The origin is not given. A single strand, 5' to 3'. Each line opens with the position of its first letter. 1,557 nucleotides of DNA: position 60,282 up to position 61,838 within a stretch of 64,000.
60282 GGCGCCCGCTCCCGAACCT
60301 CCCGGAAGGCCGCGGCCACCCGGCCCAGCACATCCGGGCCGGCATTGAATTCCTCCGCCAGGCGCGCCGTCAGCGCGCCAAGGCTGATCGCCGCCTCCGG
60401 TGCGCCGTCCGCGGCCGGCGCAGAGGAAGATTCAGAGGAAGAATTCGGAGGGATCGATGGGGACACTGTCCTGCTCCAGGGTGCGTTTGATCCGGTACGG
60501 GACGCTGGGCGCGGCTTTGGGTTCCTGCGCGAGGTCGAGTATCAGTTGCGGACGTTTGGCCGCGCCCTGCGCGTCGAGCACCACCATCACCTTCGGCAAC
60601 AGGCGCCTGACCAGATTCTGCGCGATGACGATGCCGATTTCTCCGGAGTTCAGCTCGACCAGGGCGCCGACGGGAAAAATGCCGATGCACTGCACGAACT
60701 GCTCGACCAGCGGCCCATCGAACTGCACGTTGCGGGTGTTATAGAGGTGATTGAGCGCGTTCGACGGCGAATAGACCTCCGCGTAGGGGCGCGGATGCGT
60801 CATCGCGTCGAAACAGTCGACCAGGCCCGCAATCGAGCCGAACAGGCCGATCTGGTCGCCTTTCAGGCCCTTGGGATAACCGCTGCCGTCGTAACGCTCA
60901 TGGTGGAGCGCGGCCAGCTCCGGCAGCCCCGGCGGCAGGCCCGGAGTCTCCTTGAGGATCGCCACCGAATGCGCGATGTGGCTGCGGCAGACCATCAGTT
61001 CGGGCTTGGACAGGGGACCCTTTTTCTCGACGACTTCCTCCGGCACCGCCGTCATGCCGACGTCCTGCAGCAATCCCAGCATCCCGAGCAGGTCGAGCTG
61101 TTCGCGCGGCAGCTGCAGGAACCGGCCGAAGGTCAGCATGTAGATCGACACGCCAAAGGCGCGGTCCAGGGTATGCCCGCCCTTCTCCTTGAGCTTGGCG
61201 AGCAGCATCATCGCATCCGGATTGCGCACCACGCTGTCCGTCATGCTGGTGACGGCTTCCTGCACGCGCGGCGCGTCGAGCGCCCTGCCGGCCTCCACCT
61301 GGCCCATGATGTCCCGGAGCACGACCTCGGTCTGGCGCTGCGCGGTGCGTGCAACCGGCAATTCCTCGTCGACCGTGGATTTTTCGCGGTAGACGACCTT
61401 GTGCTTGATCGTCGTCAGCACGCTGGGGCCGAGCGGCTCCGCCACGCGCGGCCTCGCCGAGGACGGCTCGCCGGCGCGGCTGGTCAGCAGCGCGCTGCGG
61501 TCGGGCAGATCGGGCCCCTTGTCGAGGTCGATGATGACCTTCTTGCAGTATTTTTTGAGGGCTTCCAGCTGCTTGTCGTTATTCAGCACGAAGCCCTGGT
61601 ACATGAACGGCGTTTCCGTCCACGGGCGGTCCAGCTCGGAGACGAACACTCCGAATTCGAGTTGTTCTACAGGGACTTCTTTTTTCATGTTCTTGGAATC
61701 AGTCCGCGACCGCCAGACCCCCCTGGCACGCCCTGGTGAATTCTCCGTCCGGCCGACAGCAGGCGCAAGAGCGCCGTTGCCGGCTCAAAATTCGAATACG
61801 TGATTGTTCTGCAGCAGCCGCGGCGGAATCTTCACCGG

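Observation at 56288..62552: Four-gene operon combining cAMP/cGMP and c-di-GMP parts, with two deliberately degenerate members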

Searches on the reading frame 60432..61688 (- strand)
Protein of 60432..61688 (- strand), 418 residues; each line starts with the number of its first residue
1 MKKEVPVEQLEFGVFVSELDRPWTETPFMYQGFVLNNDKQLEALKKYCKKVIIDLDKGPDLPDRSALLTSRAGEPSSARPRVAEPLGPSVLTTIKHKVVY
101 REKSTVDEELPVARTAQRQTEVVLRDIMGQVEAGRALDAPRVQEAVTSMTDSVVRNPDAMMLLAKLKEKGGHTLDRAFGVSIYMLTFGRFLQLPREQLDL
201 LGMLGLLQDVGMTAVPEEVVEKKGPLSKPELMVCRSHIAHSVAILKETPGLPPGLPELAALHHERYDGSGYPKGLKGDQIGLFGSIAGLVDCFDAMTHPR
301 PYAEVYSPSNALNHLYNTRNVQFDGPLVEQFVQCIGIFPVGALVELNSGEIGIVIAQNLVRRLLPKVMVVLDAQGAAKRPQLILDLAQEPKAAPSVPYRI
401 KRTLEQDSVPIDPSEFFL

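Call 3: search_protein_families(library=pfam, proteins=[window:60432-61688:-], max_evalue=0.01)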
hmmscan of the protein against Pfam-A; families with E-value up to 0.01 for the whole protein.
window:60432-61688:- (418 aa): 2 families
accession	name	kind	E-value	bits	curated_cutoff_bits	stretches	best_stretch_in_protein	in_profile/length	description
PF13487.12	HD_5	-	2.1e-26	93.1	27.2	1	180-325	21-168/170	HD domain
PF11871.13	DUF3391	-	3.1e-24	86.5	27.8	1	3-139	2-133/136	Domain of unknown function (DUF3391)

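Call 4: search_protein_families(library=ncbifam, proteins=[window:60432-61688:-], max_evalue=0.01)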
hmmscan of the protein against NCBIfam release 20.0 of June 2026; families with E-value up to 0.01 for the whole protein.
window:60432-61688:- (418 aa): 1 family
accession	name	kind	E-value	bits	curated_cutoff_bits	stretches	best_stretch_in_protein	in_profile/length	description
NF053512.1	nitric_RR_NosR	exception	2.1e-16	60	400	1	173-336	192-355/422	response regulator c-di-GMP phosphodiesterase, NosR family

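Call 5: find_homologous_proteins(query=window:60432-61688:-, max_evalue=1e-10)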
Query window:60432-61688:- (418 aa): 2969 proteins with E <= 1e-10 among 8000 candidates; the best 120 are listed.
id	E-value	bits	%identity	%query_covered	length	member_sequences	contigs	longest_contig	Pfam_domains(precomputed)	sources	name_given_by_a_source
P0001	1.0e-275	932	100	100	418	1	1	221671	PF13487.13,PF11871.14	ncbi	-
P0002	1.4e-259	879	94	100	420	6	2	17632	PF13487.13,PF11871.14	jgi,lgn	jgi:HD-GYP domain-containing protein (c-di-GMP phosphodiesterase class II)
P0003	1.7e-259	879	94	100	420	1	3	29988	PF13487.13,PF11871.14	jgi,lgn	jgi:HD-GYP domain-containing protein (c-di-GMP phosphodiesterase class II)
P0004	6.6e-259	877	94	100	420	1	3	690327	PF13487.13,PF11871.14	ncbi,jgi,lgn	jgi:HD-GYP domain-containing protein (c-di-GMP phosphodiesterase class II)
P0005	9.2e-259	876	94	100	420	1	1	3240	PF13487.13,PF11871.14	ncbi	-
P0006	9.6e-259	876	94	100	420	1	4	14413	PF13487.13,PF11871.14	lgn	-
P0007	1.1e-258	876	94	100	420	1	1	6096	PF13487.13,PF11871.14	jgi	jgi:HD-GYP domain-containing protein (c-di-GMP phosphodiesterase class II)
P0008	3.5e-257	871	94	100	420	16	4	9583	PF13487.13,PF11871.14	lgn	-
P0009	2.1e-252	855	93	100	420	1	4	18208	PF13487.13,PF11871.14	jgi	jgi:HD-GYP domain-containing protein (c-di-GMP phosphodiesterase class II)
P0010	1.2e-250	850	92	100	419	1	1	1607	PF13487.13,PF11871.14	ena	-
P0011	2.5e-249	845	91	100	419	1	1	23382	PF13487.13,PF11871.14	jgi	jgi:HD-GYP domain-containing protein (c-di-GMP phosphodiesterase class II)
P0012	2.9e-249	845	91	100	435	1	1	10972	PF13487.13,PF11871.14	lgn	-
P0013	8.2e-248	840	90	100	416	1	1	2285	PF13487.13,PF11871.14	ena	-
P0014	6.0e-247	837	89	100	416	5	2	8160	PF13487.13,PF11871.14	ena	-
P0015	1.2e-246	836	89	100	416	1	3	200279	PF13487.13,PF11871.14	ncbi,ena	-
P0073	1.6e-195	668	74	100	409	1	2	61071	PF13487.13,PF01966.29,PF11871.14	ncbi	-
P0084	1.4e-193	662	71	100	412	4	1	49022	PF13487.13,PF11871.14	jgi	jgi:HD-GYP domain-containing protein (c-di-GMP phosphodiesterase class II)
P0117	1.8e-191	655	70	100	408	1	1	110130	PF13487.13,PF01966.29,PF11871.14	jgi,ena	-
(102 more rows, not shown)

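Call 6: search_solved_structures(query=window:60432-61688:-, show_alignments=3)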
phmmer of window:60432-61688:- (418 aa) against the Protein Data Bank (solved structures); distinct sequences matched with E-value up to 0.001: 5.
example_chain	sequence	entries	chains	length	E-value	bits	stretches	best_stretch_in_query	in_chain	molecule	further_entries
4mcw_A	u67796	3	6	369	3.8e-21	78.8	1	167-335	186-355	Metal dependent phosphohydrolase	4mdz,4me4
5z7c_A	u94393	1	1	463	4.1e-20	75.4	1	169-313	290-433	3'3'-cGAMP-specific phosphodiesterase 3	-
4r8z_A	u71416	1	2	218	6.9e-16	61.5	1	192-338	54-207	Cyclic di-GMP phosphodiesterase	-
9rbz_A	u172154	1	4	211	1.3e-12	50.7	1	165-335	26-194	HD domain/sensory box protein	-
9rc0_A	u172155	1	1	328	3e-12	49.5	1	163-335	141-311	HD domain/sensory box protein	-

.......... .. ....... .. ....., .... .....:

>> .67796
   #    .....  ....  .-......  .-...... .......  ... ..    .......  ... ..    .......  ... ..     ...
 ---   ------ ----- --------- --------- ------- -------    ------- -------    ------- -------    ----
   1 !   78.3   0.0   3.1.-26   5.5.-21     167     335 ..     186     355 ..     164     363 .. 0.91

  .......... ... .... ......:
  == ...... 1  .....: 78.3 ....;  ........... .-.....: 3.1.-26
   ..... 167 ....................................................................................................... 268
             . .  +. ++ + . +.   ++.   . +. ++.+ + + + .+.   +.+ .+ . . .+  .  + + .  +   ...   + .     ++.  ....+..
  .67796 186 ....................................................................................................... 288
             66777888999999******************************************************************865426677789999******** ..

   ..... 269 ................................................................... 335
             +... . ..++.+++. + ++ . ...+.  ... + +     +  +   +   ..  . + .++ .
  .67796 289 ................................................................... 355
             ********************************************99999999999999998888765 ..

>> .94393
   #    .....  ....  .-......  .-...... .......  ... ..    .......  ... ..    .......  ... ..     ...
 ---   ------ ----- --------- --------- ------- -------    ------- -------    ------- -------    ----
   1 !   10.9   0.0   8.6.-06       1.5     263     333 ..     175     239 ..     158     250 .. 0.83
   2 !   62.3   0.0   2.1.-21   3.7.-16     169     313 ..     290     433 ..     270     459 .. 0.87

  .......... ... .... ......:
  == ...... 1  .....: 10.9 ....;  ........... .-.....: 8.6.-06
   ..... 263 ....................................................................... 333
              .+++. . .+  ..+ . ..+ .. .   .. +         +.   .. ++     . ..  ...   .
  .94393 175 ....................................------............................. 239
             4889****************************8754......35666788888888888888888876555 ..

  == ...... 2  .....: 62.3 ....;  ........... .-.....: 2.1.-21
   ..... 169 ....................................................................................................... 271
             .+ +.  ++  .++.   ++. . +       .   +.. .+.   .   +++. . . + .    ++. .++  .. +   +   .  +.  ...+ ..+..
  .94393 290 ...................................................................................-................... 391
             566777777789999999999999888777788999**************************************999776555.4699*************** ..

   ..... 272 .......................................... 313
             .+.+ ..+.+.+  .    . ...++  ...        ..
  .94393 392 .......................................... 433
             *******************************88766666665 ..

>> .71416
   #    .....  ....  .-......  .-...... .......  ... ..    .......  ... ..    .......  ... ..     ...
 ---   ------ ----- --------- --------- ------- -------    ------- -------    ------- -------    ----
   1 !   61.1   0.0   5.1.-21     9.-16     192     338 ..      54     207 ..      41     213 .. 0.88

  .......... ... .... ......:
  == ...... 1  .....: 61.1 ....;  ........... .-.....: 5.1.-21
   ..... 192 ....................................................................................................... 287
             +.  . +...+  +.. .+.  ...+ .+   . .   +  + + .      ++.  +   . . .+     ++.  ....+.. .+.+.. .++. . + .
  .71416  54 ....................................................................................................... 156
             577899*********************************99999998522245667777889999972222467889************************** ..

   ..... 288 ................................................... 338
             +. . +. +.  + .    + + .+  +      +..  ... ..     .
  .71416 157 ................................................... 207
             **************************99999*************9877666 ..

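Call 10: find_related_loci(query=A1, collection=genome_contigs, flank=8000)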
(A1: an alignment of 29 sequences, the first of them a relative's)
Query A1 (418 aa) in genome_contigs; peptide patterns used: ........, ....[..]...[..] (x = any residue, [..] = any of these).
486 stretches matched a pattern; 453 encode a relative of the query (tblastn E <= 1e-3); the best 80 are kept; 80 distinct loci.
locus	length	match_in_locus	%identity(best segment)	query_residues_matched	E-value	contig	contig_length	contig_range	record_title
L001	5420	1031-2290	97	1-418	0e+0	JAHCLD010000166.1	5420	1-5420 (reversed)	MAG: Burkholderiales bacterium isolate TGS_PRO44 PRO44_166, whole genome shotgun sequence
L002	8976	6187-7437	96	1-418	0e+0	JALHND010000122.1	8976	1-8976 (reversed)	MAG: Burkholderiales bacterium isolate Bin_52_4 c_000000027373, whole genome shotgun sequence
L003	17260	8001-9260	94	1-418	0e+0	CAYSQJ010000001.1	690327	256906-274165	MAG TPA_asm: uncultured Bordetella sp. isolate SRP329715_co2_8 genome assembly, contig: NODE_3_length_690327_cov_61.2775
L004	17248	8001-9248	89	1-418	0e+0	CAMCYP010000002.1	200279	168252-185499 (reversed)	MAG: Bordetella parapertussis isolate ME-08apr19-309 genome assembly, contig: ME-08apr19-C63, whole genome shotgun seque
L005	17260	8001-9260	94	1-418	0e+0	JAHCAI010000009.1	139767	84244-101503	MAG: Burkholderiales bacterium isolate ACE_PRO63 PRO63_9, whole genome shotgun sequence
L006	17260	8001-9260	93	1-418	0e+0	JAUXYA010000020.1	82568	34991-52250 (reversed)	MAG: Burkholderiales bacterium isolate C18_concoct.bin.105 C18_k141_92104, whole genome shotgun sequence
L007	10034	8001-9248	88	1-418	0e+0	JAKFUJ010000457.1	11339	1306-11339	MAG: Betaproteobacteria bacterium isolate D1_Bin_21 D1_0003637, whole genome shotgun sequence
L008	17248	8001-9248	91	1-418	0e+0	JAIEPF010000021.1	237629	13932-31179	MAG: Burkholderiales bacterium isolate co.spades.DASTOOL.1kb_167 c_000000445170, whole genome shotgun sequence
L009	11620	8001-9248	86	1-418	0e+0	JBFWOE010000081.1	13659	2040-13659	MAG: Burkholderiales bacterium isolate CA_2019_TPBF_129 NODE_19486_length_13659_cov_5.249113_TPBF, whole genome shotgun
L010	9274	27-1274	90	1-418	0e+0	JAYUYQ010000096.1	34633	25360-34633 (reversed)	MAG: Betaproteobacteria bacterium isolate GL139_UP_metabat_150 GL139_UP_metabat_150_95, whole genome shotgun sequence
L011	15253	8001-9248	89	1-418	0e+0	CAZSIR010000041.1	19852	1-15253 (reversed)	MAG TPA_asm: uncultured Bordetella sp. isolate SRP150892_co2_45 genome assembly, contig: NODE_3790_length_19852_cov_19.4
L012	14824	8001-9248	89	1-418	0e+0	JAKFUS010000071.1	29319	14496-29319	MAG: Betaproteobacteria bacterium isolate D1_Bin_39 D1_0001232, whole genome shotgun sequence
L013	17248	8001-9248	89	1-418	0e+0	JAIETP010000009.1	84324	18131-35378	MAG: Burkholderiales bacterium isolate time.spades.CONCOCT.2.5kb_015 c_000000000015, whole genome shotgun sequence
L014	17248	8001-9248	89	1-418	0e+0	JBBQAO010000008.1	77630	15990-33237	MAG: Burkholderiales bacterium isolate Co_metawrap_1458 Cmw_1458_k141_19456265_length_77630_cov_11.9994, whole genome sh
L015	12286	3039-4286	83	1-418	0e+0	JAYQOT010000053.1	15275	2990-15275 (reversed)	MAG: Burkholderiales bacterium isolate SD3114_S44.maxbin.058 NODE_1381_length_15275_cov_7.7428, whole genome shotgun seq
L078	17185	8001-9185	54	3-418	9e-143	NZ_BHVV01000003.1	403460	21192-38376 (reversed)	Sulfurisoma sediminicola strain BSN1 BSN1_3, whole genome shotgun sequence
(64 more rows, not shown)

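Call 15: find_encoding_contigs(protein=P0117, flank=10000, max_places=2)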
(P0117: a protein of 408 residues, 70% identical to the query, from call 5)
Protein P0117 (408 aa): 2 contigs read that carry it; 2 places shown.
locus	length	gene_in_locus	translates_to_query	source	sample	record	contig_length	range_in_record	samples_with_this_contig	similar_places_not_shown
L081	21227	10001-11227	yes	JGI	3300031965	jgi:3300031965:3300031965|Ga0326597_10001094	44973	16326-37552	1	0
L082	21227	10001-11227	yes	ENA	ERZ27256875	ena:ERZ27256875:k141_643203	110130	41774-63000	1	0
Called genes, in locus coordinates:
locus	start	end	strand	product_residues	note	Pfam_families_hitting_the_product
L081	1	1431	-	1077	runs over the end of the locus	PF01315:Ald_Xan_dh_C, PF02738:MoCoBD_1, PF20256:MoCoBD_2, PF00941:FAD_binding_5, PF03450:CO_deh_flav_C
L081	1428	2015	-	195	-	PF00111:Fer2, PF01799:Fer2_2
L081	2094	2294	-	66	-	-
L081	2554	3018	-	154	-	PF13428:TPR_14 (faint), PF13432:TPR_16 (faint), PF14559:TPR_19 (faint), PF13431:TPR_17 (faint), PF00515:TPR_1 (weak), PF07719:TPR_2, PF13414:TPR_11 (weak)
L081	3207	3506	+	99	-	-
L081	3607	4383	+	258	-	PF00005:ABC_tran, PF13304:AAA_21 (faint)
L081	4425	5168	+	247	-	PF00528:BPD_transp_1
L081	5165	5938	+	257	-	PF00528:BPD_transp_1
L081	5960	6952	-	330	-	PF13379:NMT1_2, PF09084:NMT1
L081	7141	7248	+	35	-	-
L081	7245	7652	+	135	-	PF22636:FlK, PF03061:4HBT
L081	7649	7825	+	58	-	-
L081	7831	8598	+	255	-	PF23023:Anti-Pycsar_Apyc1, PF00753:Lactamase_B, PF12706:Lactamase_B_2, PF02112:PDEase_II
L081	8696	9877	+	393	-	PF11871:DUF3391, PF13487:HD_5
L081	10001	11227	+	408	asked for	PF11871:DUF3391, PF13487:HD_5, PF01966:HD (faint)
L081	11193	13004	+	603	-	PF00990:GGDEF, PF00563:EAL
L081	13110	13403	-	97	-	-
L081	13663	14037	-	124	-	-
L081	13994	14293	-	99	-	-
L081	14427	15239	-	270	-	PF01936:NYN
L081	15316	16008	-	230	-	PF04493:Endonuclease_5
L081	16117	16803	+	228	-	PF01135:PCMT, PF00398:RrnaAD (weak), PF13649:Methyltransf_25 (weak), PF13847:Methyltransf_31 (weak)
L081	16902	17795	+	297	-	PF00211:Guanylate_cyc, PF00498:FHA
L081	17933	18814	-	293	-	PF03446:NAD_binding_2, PF03807:F420_oxidored (weak), PF09130:DUF1932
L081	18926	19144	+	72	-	-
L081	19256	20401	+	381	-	PF07690:MFS_1, PF12832:MFS_1_like (faint), PF13347:MFS_2 (weak), PF07690:MFS_1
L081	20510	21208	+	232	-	PF12391:PCDO_beta_N, PF00775:Dioxygenase_C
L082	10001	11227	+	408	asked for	PF11871:DUF3391, PF13487:HD_5, PF01966:HD (faint)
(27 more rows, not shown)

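Call 16: find_encoding_contigs(protein=P0001, flank=10000, max_places=2)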
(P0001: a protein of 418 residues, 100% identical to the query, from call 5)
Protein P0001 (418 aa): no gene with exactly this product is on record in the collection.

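Call 27: find_encoding_contigs(protein=P0004, flank=10000, max_places=1)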
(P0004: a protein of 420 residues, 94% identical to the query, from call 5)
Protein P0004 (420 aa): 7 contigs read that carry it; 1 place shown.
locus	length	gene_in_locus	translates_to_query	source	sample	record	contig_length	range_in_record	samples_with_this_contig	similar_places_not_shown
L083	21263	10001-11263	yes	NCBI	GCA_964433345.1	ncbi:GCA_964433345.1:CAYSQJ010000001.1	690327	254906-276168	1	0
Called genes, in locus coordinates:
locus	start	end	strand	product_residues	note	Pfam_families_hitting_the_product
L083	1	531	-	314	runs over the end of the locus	PF02091:tRNA-synt_2e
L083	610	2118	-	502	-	PF20154:LNT_N, PF00795:CN_hydrolase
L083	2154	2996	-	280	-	PF21917:NMB0537_N, PF00571:CBS, PF03471:CorC_HlyC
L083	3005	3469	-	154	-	PF02130:YbeY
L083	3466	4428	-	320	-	PF02562:PhoH, PF13604:AAA_30 (weak), PF13245:AAA_19 (weak)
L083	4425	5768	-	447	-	PF00919:UPF0004, PF04055:Radical_SAM, PF01938:TRAM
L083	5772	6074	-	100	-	-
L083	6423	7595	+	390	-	PF01494:FAD_binding_3, PF04820:Trp_halogenase (faint), PF05834:Lycopene_cycl (faint)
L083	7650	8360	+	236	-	PF10411:DsbC_N, PF00085:Thioredoxin (faint), PF13098:Thioredoxin_2, PF01323:DSBA (faint)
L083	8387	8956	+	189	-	-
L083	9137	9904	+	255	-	PF23023:Anti-Pycsar_Apyc1 (weak), PF00753:Lactamase_B (weak), PF12706:Lactamase_B_2, PF02112:PDEase_II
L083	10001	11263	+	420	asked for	PF11871:DUF3391, PF13487:HD_5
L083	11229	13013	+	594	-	PF00990:GGDEF, PF00563:EAL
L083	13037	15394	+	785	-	PF01590:GAF, PF13185:GAF_2, PF13492:GAF_3, PF01590:GAF, PF13185:GAF_2, PF13492:GAF_3, PF00989:PAS, PF00211:Guanylate_cyc, +2 more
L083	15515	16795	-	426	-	PF03562:MltA, PF06725:3D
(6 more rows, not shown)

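Call 28: find_encoding_contigs(protein=P0084, flank=10000, max_places=1)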
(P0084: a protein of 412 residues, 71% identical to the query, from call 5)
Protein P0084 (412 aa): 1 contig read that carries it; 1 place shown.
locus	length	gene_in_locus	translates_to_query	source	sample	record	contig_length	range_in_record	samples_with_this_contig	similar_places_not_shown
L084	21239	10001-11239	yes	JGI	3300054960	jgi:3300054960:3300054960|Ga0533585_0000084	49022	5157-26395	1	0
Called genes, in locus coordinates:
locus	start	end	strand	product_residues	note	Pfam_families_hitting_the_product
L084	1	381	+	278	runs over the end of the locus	PF12849:PBP_like_2, PF01547:SBP_bac_1, PF13531:SBP_bac_11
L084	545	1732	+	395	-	PF16983:MFS_MOT1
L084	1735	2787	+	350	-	PF01497:Peripla_BP_2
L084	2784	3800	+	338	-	PF01032:FecCD, PF00950:ABC-3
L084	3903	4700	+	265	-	PF00005:ABC_tran, PF02463:SMC_N (weak), PF13304:AAA_21 (weak)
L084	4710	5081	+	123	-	PF00126:HTH_1 (faint)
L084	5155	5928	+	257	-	PF13531:SBP_bac_11, PF01547:SBP_bac_1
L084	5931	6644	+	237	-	PF00528:BPD_transp_1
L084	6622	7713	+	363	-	PF13555:AAA_29 (faint), PF00005:ABC_tran, PF13304:AAA_21 (faint), PF03459:TOBE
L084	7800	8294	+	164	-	PF03205:MobB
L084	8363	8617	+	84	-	PF02597:ThiS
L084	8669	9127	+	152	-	PF02391:MoaE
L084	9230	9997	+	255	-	PF23023:Anti-Pycsar_Apyc1 (weak), PF00753:Lactamase_B, PF12706:Lactamase_B_2, PF02112:PDEase_II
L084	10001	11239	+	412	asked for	PF11871:DUF3391, PF13487:HD_5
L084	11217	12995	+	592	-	PF00990:GGDEF, PF00563:EAL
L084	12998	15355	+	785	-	PF01590:GAF, PF13185:GAF_2, PF13492:GAF_3, PF00989:PAS (faint), PF01590:GAF, PF13185:GAF_2, PF13492:GAF_3, PF00211:Guanylate_cyc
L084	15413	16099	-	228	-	PF13441:Gly-zipper_YMGG, PF13488:Gly-zipper_Omp, PF00691:OmpA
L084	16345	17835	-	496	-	PF03853:YjeF_N, PF01256:Carb_kinase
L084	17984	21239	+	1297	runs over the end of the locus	PF18076:FGAR-AT_N, PF18072:FGAR-AT_linker, PF02769:AIRS_C, PF22689:FGAR-AT_PurM_N-like, PF02769:AIRS_C, PF13507:GATase_5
